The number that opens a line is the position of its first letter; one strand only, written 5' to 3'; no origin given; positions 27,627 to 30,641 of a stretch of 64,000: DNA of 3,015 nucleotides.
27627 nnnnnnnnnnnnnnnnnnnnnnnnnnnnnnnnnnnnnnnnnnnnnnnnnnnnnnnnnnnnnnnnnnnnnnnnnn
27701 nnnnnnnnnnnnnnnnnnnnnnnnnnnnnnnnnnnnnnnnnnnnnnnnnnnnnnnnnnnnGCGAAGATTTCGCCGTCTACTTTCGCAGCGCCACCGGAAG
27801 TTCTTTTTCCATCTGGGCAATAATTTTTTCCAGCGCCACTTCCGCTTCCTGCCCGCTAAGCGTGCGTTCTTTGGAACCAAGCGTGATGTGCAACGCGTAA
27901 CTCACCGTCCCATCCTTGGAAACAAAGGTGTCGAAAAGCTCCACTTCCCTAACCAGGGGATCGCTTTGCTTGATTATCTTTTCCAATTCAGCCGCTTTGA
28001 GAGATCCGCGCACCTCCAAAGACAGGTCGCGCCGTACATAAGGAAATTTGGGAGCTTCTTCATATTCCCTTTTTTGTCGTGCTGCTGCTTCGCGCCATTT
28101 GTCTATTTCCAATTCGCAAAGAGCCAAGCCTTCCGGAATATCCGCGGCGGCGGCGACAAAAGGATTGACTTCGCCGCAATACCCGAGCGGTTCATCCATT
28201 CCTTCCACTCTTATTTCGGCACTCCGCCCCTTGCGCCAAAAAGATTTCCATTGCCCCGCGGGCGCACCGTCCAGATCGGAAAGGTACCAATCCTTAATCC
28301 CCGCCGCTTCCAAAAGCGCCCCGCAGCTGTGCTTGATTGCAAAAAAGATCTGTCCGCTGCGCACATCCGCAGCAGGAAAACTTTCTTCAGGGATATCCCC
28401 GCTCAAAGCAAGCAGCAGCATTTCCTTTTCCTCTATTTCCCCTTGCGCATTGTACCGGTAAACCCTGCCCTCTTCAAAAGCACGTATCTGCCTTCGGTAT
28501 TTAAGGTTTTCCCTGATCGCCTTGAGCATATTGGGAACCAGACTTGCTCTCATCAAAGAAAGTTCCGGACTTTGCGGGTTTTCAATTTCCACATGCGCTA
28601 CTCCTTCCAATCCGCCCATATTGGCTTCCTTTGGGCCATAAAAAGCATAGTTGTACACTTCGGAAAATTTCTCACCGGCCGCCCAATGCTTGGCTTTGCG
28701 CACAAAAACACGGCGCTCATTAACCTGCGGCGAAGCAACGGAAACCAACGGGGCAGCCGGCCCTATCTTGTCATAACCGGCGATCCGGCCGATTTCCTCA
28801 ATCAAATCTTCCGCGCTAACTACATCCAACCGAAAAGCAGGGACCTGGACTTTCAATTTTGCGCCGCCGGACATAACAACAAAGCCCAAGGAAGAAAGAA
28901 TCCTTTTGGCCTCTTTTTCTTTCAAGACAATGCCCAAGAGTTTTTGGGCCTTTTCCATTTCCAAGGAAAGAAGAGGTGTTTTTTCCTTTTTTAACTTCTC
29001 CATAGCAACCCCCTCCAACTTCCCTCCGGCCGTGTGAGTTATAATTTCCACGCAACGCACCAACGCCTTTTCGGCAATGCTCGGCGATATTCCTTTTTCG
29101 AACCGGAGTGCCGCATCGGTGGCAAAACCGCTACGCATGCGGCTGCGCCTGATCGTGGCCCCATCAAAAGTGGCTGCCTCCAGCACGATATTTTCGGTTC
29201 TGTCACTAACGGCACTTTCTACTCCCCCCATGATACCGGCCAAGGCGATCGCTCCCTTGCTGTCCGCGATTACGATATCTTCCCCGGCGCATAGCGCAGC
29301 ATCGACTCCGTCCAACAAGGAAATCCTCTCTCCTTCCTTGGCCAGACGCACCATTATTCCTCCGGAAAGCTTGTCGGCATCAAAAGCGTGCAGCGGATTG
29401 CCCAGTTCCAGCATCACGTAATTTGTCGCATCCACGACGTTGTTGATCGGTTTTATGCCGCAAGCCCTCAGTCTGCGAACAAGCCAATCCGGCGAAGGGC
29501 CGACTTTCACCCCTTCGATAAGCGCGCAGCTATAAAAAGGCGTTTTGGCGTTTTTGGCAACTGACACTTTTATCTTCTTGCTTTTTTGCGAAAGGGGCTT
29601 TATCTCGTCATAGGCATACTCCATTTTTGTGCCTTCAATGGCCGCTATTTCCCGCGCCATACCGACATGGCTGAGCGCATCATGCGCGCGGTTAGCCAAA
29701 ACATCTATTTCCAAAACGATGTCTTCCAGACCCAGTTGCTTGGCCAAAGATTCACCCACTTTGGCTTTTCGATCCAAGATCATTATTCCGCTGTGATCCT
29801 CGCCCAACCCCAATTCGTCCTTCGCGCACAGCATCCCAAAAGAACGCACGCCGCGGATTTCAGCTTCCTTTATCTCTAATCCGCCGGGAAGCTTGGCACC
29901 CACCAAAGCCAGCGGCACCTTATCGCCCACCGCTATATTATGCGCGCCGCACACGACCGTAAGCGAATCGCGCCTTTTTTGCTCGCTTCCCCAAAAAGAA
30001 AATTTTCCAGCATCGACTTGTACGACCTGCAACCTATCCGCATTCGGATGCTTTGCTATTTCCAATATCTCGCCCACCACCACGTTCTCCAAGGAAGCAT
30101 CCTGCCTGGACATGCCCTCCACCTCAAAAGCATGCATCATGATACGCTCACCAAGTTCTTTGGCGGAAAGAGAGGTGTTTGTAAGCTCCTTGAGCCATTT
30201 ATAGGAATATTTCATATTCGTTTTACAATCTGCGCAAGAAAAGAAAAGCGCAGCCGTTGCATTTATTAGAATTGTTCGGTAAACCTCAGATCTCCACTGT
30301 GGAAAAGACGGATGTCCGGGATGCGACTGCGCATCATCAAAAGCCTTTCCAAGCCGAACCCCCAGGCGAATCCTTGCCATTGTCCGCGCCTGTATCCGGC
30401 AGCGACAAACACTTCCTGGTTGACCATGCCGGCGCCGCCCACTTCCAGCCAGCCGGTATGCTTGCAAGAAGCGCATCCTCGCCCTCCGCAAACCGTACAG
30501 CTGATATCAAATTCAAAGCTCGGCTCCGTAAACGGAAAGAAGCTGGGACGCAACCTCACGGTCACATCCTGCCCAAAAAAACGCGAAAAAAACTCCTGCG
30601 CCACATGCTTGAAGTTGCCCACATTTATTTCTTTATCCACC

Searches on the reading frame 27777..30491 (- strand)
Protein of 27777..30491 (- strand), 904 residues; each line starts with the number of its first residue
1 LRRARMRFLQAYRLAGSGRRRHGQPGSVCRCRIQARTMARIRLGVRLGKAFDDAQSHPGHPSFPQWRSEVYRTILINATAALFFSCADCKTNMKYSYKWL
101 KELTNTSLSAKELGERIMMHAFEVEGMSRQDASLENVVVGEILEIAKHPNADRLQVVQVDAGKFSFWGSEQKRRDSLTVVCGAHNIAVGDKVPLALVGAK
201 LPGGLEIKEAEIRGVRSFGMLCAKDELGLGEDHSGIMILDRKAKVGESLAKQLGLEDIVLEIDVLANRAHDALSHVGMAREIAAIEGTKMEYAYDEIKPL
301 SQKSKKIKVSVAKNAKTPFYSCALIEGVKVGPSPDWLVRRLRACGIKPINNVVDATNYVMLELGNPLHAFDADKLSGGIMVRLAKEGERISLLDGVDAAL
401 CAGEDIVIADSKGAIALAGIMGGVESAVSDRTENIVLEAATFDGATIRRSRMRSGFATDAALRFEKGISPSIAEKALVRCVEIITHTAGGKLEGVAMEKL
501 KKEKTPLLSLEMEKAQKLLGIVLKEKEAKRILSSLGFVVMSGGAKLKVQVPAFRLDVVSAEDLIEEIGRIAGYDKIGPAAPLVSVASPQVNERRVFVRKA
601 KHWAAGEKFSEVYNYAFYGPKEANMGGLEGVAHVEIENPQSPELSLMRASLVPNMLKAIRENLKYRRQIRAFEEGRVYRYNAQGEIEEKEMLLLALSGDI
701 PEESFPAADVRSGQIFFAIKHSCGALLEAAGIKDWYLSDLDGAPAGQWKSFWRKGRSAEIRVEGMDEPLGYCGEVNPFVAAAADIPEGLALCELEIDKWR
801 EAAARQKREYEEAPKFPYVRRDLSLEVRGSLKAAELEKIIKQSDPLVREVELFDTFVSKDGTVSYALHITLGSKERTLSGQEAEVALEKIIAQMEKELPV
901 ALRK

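Call 56: search_protein_families(library=pfam, max_evalue=0.001, proteins=[window:27777-30491:-])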
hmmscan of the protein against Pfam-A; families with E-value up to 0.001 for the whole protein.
window:27777-30491:- (904 aa): 5 families
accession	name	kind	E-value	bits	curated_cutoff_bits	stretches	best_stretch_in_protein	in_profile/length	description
PF03483.22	B3_4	-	5.1e-63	212.2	29.3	1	317-489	2-174/174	B3/4 domain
PF17759.6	tRNA_synthFbeta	-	8.4e-34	117.3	22.4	1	581-795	6-213/214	Phenylalanyl tRNA synthetase beta chain CLM domain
PF03147.19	FDX-ACB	-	3.5e-18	66.3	31.1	1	814-903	1-94/94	Ferredoxin-fold anticodon binding domain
PF03484.21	B5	-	1.7e-17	63.8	28.6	1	509-573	2-67/67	tRNA synthetase B5 domain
PF01588.26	tRNA_bind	-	2.1e-15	57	27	1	137-247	1-95/96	Putative tRNA binding domain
